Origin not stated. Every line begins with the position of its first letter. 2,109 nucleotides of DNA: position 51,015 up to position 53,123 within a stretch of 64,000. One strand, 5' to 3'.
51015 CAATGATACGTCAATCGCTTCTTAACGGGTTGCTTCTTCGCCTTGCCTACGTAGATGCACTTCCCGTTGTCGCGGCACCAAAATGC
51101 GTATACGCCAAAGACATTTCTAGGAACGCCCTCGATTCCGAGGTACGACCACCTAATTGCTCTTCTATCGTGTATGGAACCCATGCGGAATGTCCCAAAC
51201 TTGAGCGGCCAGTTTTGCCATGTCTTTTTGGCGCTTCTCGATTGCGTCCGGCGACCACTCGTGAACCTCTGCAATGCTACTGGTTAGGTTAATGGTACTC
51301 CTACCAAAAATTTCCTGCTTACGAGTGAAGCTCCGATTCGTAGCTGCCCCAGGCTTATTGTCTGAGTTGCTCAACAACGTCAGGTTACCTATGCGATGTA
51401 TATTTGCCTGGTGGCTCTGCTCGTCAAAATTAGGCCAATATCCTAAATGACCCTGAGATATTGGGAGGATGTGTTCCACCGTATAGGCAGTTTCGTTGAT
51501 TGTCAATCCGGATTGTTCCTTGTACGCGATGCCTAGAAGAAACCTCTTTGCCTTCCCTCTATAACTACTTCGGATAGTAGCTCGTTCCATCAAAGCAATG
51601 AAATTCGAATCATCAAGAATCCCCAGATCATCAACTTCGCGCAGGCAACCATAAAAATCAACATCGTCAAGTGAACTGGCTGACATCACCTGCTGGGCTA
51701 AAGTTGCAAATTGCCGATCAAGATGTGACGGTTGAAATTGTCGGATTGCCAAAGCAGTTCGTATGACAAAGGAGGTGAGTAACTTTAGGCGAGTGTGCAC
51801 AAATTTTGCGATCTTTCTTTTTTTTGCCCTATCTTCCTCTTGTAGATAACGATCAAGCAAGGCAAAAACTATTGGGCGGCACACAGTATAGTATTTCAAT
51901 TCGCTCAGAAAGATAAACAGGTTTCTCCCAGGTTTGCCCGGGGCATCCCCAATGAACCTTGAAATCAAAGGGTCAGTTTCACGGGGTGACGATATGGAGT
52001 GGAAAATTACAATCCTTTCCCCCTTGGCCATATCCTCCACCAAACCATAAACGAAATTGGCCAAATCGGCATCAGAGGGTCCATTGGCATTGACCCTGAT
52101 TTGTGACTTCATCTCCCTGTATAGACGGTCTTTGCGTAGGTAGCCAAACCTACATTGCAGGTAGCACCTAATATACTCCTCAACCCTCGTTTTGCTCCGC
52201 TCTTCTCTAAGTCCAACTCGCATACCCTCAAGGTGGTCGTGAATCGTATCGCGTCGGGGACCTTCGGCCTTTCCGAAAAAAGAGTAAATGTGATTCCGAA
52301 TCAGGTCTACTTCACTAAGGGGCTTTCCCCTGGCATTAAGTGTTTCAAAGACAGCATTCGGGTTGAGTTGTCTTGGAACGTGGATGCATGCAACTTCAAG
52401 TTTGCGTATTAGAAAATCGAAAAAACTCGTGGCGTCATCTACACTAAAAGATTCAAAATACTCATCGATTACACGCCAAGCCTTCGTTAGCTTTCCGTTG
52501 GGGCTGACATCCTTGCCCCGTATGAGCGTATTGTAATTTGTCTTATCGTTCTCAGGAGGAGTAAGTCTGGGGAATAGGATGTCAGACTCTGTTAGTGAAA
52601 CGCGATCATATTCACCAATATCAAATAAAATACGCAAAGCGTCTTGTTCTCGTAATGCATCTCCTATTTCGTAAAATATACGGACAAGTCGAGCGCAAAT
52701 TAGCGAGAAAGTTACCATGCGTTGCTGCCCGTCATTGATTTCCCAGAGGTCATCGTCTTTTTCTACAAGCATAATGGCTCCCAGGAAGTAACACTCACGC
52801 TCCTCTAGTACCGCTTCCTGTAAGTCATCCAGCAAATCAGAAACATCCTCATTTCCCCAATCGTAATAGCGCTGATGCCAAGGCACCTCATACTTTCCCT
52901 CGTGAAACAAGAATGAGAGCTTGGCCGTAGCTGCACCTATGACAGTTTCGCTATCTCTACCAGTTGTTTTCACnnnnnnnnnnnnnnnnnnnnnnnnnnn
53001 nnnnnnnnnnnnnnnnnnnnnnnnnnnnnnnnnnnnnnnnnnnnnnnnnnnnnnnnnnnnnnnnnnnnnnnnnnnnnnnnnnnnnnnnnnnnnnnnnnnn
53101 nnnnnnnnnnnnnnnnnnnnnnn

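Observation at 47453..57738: Type I-E CRISPR-Cas locus gutted: the Cascade block, the 3' half of cas3 and the 5' end of cas1 are replaced by another defence cassette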

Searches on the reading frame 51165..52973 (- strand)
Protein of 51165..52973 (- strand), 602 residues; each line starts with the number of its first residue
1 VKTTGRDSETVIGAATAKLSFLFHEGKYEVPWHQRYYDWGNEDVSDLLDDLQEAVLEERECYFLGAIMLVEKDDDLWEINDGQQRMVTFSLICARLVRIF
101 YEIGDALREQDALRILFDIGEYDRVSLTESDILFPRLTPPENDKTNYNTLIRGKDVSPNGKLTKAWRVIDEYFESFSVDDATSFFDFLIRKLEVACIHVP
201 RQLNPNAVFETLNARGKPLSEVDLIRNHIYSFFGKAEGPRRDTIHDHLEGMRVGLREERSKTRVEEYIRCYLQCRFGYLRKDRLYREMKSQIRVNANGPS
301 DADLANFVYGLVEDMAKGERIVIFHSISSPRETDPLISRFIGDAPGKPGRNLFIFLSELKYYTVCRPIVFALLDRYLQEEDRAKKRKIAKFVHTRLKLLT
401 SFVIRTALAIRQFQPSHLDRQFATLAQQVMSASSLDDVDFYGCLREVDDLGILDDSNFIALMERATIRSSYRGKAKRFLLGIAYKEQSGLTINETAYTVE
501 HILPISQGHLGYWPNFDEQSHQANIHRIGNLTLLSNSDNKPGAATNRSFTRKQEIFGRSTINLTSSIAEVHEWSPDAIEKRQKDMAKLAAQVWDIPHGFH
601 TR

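Call 6: search_protein_families(library=pfam, proteins=[window:51165-52973:-], max_evalue=0.01)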
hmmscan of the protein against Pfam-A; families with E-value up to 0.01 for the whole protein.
window:51165-52973:- (602 aa): 2 families
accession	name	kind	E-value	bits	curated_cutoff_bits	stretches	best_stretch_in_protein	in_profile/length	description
PF03235.19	GmrSD_N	-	1.4e-26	94.3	33.2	1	23-229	5-198/199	GmrSD restriction endonuclease, N-terminal domain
PF07510.16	GmrSD_C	-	1.7e-21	77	23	1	455-587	4-137/138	GmrSD restriction endonucleases, C-terminal domain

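Call 8: search_protein_families(library=ncbifam, proteins=[window:51165-52973:-], max_evalue=0.001)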
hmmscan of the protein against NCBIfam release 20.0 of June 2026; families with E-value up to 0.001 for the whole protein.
window:51165-52973:- (602 aa): 0 families

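Call 9: search_protein_families(library=padloc, proteins=[window:51165-52973:-], max_evalue=0.001)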
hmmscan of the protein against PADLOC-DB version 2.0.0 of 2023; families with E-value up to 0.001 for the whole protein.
window:51165-52973:- (602 aa): 29 families (the best 25 are shown)
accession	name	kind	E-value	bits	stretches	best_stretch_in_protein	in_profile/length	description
PDLC04157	HEC-06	-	3.2e-75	251.8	1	18-594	13-556/558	-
PDLC04154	HEC-06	-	8.1e-73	244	1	15-595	10-566/569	-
PDLC04155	HEC-06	-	1.1e-64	216.9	2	12-295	5-295/562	-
PDLC02687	Orf5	-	1.2e-55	187.3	1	24-578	14-543/543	Orf5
PDLC02693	Orf5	-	7.3e-55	185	1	25-593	6-542/543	Orf5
PDLC02700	Orf5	-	1.9e-50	170.2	2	24-294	8-284/555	Orf5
PDLC02691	Orf5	-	4.4e-38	129.2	3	25-110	18-100/579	Orf5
PDLC02695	Orf5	-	6.7e-38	128.4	2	17-315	8-335/601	Orf5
PDLC02701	Orf5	-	2.5e-31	106.8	2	20-292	11-307/596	Orf5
PDLC02690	Orf5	-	7e-29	99.1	2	456-594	391-530/531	Orf5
PDLC02698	Orf5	-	1.4e-26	91.3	3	362-593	352-571/573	Orf5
PDLC02686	Orf5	-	1.7e-23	81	2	17-228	8-236/566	Orf5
PDLC02692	Orf5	-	2e-23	80.9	2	27-241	7-223/558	Orf5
PDLC02689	Orf5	-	4.1e-22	76.4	2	22-269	11-253/558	Orf5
PDLC02702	Orf5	-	5.4e-19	66.4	2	28-230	3-205/543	Orf5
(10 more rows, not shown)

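Call 47: search_solved_structures(query=window:51165-52973:-, max_evalue=0.01, show_alignments=1)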
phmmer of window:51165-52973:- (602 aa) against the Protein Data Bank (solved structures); distinct sequences matched with E-value up to 0.01: 5.
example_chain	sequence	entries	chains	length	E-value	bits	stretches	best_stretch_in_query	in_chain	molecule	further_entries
9jfl_B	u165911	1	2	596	1.1e-07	34.2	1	27-249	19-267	DUF262 domain-containing protein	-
20yv_A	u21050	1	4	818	1.2e-05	27.5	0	494-553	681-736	DUF262 domain-containing protein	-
20yw_A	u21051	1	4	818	1.4e-05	27.2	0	494-553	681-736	DUF262 domain-containing protein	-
6jiv_D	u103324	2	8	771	5.9e-05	25.2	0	493-557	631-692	SspE protein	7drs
7drr_D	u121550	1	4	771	9e-05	24.6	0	493-557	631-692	SspE protein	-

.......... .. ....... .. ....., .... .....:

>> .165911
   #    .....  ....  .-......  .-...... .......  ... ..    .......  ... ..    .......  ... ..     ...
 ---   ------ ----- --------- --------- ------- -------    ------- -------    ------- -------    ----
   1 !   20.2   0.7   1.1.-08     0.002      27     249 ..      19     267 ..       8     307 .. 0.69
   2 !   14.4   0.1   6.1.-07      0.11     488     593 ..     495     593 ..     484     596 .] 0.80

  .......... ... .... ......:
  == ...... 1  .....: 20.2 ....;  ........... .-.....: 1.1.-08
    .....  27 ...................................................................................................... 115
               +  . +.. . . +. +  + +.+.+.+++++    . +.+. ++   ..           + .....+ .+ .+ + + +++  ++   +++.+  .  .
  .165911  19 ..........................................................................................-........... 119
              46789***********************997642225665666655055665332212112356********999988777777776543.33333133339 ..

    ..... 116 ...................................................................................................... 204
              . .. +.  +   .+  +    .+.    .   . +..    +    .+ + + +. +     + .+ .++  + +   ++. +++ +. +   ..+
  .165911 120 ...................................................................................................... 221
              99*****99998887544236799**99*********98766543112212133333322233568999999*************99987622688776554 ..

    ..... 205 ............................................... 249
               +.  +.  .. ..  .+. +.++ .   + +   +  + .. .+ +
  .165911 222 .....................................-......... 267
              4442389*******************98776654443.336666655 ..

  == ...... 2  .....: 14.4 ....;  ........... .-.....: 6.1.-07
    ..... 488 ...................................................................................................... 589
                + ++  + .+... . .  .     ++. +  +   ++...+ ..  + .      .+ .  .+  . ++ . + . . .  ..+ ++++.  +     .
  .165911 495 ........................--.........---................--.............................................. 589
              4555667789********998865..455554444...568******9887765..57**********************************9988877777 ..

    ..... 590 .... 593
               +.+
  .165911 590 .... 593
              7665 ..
